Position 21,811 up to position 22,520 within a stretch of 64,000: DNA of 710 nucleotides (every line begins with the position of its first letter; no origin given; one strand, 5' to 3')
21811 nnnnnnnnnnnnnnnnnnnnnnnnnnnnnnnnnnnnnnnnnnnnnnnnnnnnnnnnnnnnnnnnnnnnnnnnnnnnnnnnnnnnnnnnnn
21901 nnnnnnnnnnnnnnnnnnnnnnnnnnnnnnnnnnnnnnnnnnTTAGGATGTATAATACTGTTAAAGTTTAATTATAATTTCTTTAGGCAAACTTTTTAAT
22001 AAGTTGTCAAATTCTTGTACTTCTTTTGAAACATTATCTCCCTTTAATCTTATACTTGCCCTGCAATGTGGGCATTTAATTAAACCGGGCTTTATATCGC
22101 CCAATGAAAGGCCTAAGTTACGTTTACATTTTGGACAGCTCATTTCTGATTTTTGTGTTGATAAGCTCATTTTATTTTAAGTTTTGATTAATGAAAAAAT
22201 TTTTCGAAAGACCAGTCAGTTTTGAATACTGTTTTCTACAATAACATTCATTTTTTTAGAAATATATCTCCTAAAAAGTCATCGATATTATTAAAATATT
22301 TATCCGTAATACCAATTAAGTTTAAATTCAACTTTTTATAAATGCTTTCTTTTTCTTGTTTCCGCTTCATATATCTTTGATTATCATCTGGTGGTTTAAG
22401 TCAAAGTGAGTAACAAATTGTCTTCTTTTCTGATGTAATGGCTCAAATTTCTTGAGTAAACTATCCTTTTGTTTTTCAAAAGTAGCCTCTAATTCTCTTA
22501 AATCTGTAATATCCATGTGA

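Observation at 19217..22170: Four-gene island module built around a CBS-pair + HEPN (Rx4H) protein: candidate undescribed defence or abortive-infection system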

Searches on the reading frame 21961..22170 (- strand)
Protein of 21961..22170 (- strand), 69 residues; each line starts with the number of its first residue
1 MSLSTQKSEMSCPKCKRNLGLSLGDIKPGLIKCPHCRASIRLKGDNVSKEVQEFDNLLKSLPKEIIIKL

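Call 3: search_protein_families(library=pfam, proteins=[window:21961-22170:-], max_evalue=1)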
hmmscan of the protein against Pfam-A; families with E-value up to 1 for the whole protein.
window:21961-22170:- (69 aa): 50 families (the best 25 are shown)
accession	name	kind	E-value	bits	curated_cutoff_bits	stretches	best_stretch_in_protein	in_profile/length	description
PF25164.1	CoiA_N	-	0.0003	20.7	26.3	1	6-27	14-35/50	Competence protein CoiA, N-terminal domain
PF22191.2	IBR_1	-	0.00065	20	27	1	30-45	3-18/47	IBR domain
PF10601.15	zf-LITAF-like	-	0.00089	19.8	23.8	0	4-20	51-67/70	LITAF-like zinc ribbon domain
PF24460.1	DUF7575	-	0.0013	18.5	28.5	1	9-19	3-13/28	Domain of unknown function (DUF7575)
PF21344.3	Zn_ribbon_LysW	-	0.0029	17.6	27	1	32-51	2-21/46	Alpha-aminoadipate carrier protein LysW-like, globular domain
PF13717.11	Zn_ribbon_4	-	0.0066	16.8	30.3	1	31-41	3-13/36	zinc-ribbon domain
PF13719.11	Zn_ribbon_5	-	0.0087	16.2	29.3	1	31-47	3-19/37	zinc-ribbon domain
PF09723.15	Zn_ribbon_8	-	0.009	16.5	34.4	0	4-17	22-34/41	Zinc ribbon domain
PF23548.1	Zn_ribbon_FGT1_2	-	0.009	16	27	1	31-41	21-31/35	FORGETTER1 second zinc ribbon domain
PF12773.13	DZR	-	0.01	16.4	27.3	1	7-43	10-37/45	Double zinc ribbon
PF22289.1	DmmA-like_C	-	0.011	16.2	27.4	0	5-19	14-28/44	Dimethylamine monooxygenase subunit DmmA-like, C-terminal domain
PF24441.1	DUF7560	-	0.012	15.8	27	0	32-42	7-17/44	Family of unknown function (DUF7560)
PF03884.20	YacG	-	0.016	15.3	25.5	0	31-46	1-16/52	DNA gyrase inhibitor YacG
PF01396.24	Zn_ribbon_Top1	-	0.018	15.3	32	0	31-43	2-14/39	Topoisomerase DNA binding C4 zinc finger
PF24921.1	RING_XB3-XBAT31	-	0.02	15.4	50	0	29-40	44-55/57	E3 ubiquitin-protein ligase XB3/XBAT31 RING finger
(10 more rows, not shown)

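Call 4: search_protein_families(library=padloc, proteins=[window:21961-22170:-], max_evalue=1)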
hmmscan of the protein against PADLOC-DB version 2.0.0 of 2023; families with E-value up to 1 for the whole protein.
window:21961-22170:- (69 aa): 0 families

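Call 7: search_protein_families(library=ncbifam, proteins=[window:21961-22170:-], max_evalue=1)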
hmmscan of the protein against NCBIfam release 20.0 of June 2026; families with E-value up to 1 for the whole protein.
window:21961-22170:- (69 aa): 17 families
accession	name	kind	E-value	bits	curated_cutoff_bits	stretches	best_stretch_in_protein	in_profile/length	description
TIGR02098.1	MJ0042_CXXC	domain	0.00075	19.1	20.9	1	31-45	3-17/38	MJ0042-type zinc finger domain-containing protein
NF002796.0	PRK02935.1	equivalog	0.0044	16.9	108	1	3-56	64-112/118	hypothetical protein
TIGR00100.1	hypA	equivalog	0.023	14.7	88.1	1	2-39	63-96/116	hydrogenase maturation nickel metallochaperone HypA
NF040506.1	PG0870_Nterm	domain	0.043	13.9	50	0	7-18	9-20/56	PG0870-related protein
NF038384.1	zinc_YnfU_fam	subfamily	0.051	13.2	36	0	4-38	11-46/52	YnfU family zinc-binding protein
NF001638.0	PRK00418.1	equivalog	0.052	13.4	83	0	30-43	7-20/65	DNA gyrase inhibitor YacG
TIGR04104.1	cxxc_20_cxxc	subfamily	0.053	13.9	45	0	31-43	26-38/93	TIGR04104 family putative zinc finger protein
NF001607.0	PRK00398.1-4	equivalog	0.055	13.2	89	1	10-43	10-41/53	DNA-directed RNA polymerase subunit P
NF058604.1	RtpA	equivalog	0.07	13.2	65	1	1-37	1-30/50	anti-TRAP protein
NF041197.2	CxxC_Se_CxxC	equivalog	0.076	13.2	40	0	31-43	19-31/53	dual CXXC motif small (seleno)protein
NF041259.1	mono_DmmA_fam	domain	0.097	13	60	1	4-42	46-82/101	dimethylamine monooxygenase subunit DmmA family protein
NF052617.1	slr0373_blue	equivalog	0.15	12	100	0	32-48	62-78/113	slr0373 family blue light stress response protein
NF033795.1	chaper_CopZ_Bs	exception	0.32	11.2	91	0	10-26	9-25/66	copper chaperone CopZ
NF047912.1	ECs_2282_CxxC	subfamily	0.59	10.1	37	0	31-54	3-25/60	ECs_2282 family putative zinc-binding protein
TIGR02652.1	TIGR02652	hypoth_equivalog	0.83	9.7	99.55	0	31-40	10-19/162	TIGR02652 family protein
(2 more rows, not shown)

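Call 8: search_protein_families(library=phrogs, proteins=[window:21961-22170:-], max_evalue=1)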
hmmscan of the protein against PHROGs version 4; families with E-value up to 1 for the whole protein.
window:21961-22170:- (69 aa): 29 families (the best 25 are shown)
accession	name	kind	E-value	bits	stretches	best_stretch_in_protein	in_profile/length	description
phrog_6417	-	other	1.2e-06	29.3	1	6-54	4-51/68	translational regulator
phrog_4875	-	unknown function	1.3e-06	29.5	1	6-63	9-61/77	-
phrog_9188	-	unknown function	5.1e-05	24.4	1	8-45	37-69/70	-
phrog_15404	-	unknown function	0.00052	21.3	1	5-41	3-38/89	-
phrog_5602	-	unknown function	0.00084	20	1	5-44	14-56/60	-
phrog_14027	-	unknown function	0.0011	19.9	1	31-48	21-38/55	-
phrog_2834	-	unknown function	0.0065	17.3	1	8-48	14-67/78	-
phrog_4538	-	unknown function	0.012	15.5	1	4-39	194-229/447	-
phrog_6422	-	moron, auxiliary metabolic gene and host takeover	0.025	15.9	1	9-51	7-52/120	Lar-like restriction alleviation protein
phrog_8736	-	unknown function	0.026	16.1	1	7-51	6-50/93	-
phrog_6504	-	unknown function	0.039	15.1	0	31-50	8-27/61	-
phrog_6586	-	unknown function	0.052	14.4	1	9-50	3-37/129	-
phrog_16186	-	unknown function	0.075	14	0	2-19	2-16/50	-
phrog_17015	-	unknown function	0.079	14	1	12-35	15-39/48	-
phrog_9700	-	unknown function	0.079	12.8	1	7-55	4-45/483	-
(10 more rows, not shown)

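Call 86: search_dna_similar(query=window:21961-22170:-, collection=phages, mode=protein, max_evalue=0.1, max_rows=10)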
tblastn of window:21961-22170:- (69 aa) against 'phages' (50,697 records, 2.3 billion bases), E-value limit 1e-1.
No match.

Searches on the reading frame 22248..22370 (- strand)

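Call 87: search_protein_families(library=padloc, proteins=[window:22248-22370:-], max_evalue=0.001)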
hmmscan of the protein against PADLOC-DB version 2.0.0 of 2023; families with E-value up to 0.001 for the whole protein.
window:22248-22370:- (40 aa): 1 family
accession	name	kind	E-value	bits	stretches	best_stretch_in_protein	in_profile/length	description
PDLC05067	PDC-S69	-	1.4e-05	22.9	1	2-37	246-281/289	-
